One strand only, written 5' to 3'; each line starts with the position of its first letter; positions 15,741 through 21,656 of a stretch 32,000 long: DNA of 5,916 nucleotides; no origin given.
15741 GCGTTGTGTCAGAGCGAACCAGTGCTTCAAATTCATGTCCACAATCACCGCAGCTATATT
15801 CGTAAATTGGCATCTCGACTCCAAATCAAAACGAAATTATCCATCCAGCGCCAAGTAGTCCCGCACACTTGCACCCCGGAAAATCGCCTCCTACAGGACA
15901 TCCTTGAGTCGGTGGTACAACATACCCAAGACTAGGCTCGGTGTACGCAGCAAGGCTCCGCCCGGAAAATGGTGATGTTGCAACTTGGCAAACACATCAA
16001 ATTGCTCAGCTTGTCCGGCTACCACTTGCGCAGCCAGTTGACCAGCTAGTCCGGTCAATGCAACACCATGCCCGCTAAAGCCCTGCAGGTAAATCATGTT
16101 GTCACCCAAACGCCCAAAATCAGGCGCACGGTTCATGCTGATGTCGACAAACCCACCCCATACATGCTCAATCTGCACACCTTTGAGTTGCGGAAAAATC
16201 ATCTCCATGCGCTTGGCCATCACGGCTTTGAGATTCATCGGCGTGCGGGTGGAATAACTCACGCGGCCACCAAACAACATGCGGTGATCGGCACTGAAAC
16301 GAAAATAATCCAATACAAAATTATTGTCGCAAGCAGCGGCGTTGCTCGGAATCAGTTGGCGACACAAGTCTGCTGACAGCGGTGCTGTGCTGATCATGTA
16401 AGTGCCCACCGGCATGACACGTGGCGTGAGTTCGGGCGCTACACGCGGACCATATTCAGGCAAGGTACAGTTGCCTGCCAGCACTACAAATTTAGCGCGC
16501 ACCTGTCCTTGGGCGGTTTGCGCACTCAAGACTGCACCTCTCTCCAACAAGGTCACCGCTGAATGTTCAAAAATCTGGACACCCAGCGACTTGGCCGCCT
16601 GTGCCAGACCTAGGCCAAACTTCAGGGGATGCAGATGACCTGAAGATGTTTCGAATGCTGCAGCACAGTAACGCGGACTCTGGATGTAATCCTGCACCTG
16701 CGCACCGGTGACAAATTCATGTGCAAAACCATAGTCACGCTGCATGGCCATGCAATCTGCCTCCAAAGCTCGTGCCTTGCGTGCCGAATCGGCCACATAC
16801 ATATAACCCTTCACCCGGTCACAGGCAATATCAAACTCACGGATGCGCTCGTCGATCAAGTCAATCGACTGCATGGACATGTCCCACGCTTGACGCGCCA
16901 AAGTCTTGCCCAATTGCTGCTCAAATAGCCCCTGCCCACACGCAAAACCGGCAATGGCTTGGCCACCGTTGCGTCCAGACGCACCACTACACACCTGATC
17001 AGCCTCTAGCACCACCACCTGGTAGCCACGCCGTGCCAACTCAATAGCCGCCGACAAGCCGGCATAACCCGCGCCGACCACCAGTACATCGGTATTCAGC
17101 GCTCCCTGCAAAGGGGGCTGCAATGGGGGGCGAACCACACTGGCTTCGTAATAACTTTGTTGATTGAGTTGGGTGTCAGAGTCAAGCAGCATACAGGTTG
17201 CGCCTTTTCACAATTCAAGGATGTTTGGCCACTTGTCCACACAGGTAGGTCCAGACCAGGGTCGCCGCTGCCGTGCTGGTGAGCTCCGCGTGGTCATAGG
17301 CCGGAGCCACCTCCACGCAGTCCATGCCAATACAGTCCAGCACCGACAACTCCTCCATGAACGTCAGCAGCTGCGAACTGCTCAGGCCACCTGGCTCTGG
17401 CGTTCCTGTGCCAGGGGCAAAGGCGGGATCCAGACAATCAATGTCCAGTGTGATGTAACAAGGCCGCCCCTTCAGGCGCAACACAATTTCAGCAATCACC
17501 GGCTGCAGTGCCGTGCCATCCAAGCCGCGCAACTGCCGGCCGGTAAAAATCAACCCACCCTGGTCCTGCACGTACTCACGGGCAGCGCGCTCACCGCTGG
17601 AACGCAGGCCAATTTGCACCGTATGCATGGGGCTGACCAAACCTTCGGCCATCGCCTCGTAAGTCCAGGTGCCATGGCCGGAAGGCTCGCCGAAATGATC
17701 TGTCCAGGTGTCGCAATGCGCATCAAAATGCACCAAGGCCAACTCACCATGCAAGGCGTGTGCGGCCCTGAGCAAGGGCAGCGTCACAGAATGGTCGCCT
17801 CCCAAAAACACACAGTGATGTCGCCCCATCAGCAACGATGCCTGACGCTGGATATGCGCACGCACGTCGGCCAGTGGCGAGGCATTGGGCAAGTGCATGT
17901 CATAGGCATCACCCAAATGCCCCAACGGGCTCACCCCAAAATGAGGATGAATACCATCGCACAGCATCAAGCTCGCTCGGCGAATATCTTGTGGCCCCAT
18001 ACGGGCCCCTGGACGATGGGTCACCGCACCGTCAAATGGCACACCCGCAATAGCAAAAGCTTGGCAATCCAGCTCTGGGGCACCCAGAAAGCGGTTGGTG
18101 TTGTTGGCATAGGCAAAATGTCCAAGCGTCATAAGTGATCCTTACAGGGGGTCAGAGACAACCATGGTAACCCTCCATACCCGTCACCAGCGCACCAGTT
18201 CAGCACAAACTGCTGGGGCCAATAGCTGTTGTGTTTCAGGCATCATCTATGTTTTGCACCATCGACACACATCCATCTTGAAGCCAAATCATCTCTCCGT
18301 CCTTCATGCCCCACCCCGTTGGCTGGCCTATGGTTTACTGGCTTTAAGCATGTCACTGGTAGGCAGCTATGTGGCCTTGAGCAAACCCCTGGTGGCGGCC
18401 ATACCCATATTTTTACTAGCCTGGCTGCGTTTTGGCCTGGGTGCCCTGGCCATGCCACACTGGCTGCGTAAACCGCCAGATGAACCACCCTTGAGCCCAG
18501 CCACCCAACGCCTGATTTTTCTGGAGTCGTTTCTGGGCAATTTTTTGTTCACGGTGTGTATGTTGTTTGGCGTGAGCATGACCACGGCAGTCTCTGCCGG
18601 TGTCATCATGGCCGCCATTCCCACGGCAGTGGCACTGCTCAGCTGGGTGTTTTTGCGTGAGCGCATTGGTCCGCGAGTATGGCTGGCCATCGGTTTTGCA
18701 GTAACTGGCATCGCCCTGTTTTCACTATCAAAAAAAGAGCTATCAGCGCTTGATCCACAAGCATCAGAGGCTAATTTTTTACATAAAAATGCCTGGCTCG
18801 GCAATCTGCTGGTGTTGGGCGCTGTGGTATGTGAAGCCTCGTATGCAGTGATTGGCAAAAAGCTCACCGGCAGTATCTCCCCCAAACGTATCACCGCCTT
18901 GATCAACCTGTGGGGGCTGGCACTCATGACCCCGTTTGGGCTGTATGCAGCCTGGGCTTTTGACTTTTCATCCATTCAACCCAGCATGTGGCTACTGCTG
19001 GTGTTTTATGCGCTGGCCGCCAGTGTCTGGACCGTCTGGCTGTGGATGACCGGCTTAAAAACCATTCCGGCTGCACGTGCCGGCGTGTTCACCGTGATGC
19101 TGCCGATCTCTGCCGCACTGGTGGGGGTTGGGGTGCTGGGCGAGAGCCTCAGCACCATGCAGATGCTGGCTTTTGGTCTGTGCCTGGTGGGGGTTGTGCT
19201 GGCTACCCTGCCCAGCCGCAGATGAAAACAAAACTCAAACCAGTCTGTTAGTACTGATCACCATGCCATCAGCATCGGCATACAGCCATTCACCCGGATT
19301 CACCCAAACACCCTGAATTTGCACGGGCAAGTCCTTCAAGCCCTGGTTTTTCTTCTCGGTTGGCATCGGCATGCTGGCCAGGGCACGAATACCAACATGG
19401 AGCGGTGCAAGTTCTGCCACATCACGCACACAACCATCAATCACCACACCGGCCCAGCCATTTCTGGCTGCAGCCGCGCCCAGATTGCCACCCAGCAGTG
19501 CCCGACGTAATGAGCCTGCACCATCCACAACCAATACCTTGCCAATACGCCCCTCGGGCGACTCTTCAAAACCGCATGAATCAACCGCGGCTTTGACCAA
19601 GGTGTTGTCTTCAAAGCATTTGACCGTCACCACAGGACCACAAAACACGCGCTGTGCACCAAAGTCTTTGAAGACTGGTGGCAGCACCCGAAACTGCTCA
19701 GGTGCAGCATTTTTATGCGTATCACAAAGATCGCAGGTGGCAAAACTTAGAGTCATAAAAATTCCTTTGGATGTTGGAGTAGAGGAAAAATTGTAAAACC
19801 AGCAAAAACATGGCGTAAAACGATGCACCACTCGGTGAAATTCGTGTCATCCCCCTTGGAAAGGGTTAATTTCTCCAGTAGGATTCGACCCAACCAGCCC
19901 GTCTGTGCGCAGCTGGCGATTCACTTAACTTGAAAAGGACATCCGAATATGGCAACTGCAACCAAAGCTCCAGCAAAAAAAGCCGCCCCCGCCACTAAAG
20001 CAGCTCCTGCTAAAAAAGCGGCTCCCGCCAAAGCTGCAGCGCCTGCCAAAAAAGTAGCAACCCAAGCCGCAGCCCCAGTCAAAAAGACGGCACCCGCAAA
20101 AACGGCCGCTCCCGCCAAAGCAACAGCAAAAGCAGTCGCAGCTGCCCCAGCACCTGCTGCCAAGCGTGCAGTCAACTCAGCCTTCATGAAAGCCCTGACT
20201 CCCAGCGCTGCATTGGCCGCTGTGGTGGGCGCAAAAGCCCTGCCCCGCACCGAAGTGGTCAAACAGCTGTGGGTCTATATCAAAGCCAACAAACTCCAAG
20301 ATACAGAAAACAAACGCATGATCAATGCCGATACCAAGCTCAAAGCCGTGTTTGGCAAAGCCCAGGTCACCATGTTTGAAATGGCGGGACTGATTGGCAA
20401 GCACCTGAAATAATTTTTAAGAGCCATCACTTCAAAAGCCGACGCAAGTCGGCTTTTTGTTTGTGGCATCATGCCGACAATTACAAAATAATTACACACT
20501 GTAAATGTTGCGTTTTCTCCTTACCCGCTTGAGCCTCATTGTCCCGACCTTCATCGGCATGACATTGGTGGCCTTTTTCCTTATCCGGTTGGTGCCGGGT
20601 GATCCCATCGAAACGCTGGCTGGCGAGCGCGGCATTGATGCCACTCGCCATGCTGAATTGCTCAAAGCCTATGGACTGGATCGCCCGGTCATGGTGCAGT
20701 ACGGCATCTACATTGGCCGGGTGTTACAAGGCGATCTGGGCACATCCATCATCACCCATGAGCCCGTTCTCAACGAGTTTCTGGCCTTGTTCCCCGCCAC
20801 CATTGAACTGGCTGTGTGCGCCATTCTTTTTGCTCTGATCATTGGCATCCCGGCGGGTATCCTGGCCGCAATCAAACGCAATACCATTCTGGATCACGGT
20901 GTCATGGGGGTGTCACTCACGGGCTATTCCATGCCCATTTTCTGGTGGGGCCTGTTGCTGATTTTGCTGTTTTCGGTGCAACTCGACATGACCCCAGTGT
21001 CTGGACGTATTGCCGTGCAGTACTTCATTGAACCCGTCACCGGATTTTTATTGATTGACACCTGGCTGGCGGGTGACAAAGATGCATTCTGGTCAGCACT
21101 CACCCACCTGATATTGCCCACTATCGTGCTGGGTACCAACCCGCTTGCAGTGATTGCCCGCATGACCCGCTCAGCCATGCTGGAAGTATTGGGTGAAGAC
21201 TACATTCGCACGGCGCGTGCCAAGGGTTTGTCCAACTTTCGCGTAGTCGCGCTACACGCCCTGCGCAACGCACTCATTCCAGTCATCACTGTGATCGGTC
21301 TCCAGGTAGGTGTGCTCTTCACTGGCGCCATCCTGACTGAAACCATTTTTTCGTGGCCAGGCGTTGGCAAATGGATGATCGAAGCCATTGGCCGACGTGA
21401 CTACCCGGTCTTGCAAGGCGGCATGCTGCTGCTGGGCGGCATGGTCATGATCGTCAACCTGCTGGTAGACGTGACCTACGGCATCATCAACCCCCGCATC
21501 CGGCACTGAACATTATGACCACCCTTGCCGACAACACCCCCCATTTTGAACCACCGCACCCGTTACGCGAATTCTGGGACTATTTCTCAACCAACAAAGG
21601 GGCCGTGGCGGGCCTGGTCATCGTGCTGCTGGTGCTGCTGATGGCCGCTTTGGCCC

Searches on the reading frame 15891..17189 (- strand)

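Call 9: search_protein_families(library=pfam, proteins=[window:15891-17189:-], max_evalue=0.001)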
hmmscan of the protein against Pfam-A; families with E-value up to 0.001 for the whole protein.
window:15891-17189:- (432 aa): 12 families
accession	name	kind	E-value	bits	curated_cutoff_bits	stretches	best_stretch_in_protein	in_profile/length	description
PF01266.30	DAO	-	2.8e-68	231.5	27.9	1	34-388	1-352/353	FAD dependent oxidoreductase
PF00890.30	FAD_binding_2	-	1.8e-08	34.4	20.4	1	34-151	1-103/414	FAD binding domain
PF01946.23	Thi4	-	5.7e-08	32.7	26.2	1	31-78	16-63/235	Thi4 family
PF01494.25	FAD_binding_3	-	1.9e-07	31.1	22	1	33-67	2-36/349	FAD binding domain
PF13450.12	NAD_binding_8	-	4.2e-07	30.6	21.9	1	37-71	1-35/68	NAD(P)-binding Rossmann-like domain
PF12831.13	FAD_oxidored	-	4.6e-07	29.9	27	1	34-91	1-54/416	FAD dependent oxidoreductase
PF07992.20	Pyr_redox_2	-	1.3e-06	28.5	26.1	1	34-69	2-37/291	Pyridine nucleotide-disulphide oxidoreductase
PF03486.20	HI0933_like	-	1.6e-06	28.2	50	1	34-65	2-33/244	HI0933-like protein Rossmann domain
PF01134.28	GIDA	-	1.2e-05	25.1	22.1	1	34-65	1-29/391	Glucose inhibited division protein A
PF13738.12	Pyr_redox_3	-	0.00024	20.9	30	0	36-66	1-32/305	Pyridine nucleotide-disulphide oxidoreductase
PF00070.33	Pyr_redox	-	0.00025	21.9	22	1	35-63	2-30/82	Pyridine nucleotide-disulphide oxidoreductase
PF01593.30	Amino_oxidase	-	0.00063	19.6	19.8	0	43-65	2-24/443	Flavin containing amine oxidoreductase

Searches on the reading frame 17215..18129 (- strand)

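Call 10: search_protein_families(library=pfam, proteins=[window:17215-18129:-], max_evalue=0.001)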
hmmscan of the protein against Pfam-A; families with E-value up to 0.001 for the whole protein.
window:17215-18129:- (304 aa): 1 family
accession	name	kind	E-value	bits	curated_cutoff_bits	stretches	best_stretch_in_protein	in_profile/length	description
PF00491.26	Arginase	-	1.2e-76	258.2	22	1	24-296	2-279/280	Arginase family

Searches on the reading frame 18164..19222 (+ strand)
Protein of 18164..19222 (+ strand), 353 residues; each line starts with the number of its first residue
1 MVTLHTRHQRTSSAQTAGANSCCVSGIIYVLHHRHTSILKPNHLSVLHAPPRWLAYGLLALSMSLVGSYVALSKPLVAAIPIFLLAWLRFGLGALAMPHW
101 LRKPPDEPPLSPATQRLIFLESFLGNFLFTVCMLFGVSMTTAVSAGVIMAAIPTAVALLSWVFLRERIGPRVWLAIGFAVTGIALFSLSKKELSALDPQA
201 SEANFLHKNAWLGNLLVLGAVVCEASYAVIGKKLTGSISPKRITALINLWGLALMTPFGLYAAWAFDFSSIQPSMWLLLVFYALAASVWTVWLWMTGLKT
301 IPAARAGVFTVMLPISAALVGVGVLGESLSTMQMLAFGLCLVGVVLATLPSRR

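Call 10: search_protein_families(library=pfam, proteins=[window:18164-19222:+], max_evalue=0.001)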
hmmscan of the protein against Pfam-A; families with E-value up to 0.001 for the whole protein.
window:18164-19222:+ (353 aa): 3 families
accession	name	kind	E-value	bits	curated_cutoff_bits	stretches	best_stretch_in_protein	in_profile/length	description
PF00892.27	EamA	-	1.9e-34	119.3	28.2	2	212-348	2-134/135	EamA-like transporter family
PF03151.22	TPT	-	0.00013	21.9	30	1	86-189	35-138/291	Triose-phosphate Transporter family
PF04142.21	Nuc_sug_transp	-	0.00091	18.9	27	0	155-274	122-237/315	Nucleotide-sugar transporter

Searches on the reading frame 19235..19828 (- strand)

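Call 10: search_protein_families(library=pfam, proteins=[window:19235-19828:-], max_evalue=0.001)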
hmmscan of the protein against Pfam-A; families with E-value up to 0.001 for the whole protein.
window:19235-19828:- (197 aa): 1 family
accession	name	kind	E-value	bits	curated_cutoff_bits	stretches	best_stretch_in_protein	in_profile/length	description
PF03737.21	RraA-like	-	2.6e-42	145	24.5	1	31-191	1-152/152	Aldolase/RraA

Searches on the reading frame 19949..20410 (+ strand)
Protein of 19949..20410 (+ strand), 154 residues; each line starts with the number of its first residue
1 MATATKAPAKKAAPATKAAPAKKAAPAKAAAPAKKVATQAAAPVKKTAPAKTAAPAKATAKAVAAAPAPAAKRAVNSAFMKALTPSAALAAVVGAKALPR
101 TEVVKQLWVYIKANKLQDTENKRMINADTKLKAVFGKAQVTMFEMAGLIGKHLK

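Call 68: search_protein_families(library=pfam, proteins=[window:19949-20410:+], max_evalue=0.001)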
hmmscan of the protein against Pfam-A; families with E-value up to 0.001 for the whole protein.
window:19949-20410:+ (154 aa): 1 family
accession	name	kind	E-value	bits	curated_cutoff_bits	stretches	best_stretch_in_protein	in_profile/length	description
PF02201.23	SWIB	-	3.6e-28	97.6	25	1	82-153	2-74/74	SWIB/MDM2 domain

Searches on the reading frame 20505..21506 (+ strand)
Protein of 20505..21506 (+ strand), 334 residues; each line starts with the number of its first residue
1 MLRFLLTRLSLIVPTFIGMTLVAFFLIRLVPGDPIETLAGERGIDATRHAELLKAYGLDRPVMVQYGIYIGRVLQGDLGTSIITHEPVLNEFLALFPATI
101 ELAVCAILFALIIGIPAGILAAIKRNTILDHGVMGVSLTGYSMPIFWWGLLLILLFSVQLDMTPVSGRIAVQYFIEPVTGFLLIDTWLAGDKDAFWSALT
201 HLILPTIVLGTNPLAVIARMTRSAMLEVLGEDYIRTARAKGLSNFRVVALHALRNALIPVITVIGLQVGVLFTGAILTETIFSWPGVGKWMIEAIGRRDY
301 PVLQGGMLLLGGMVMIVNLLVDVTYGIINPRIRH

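Call 10: search_protein_families(library=pfam, proteins=[window:20505-21506:+], max_evalue=0.001)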
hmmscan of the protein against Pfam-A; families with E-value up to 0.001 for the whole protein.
window:20505-21506:+ (334 aa): 2 families
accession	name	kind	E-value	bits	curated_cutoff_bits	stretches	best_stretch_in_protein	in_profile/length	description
PF00528.27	BPD_transp_1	-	1.6e-44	152.3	26.4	1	114-334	1-184/184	Binding-protein-dependent transport system inner membrane component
PF19300.4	BPD_transp_1_N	-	1.2e-08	35.6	23.8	1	1-102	1-113/114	Binding-prot-dependent transport system membrane comp, N-term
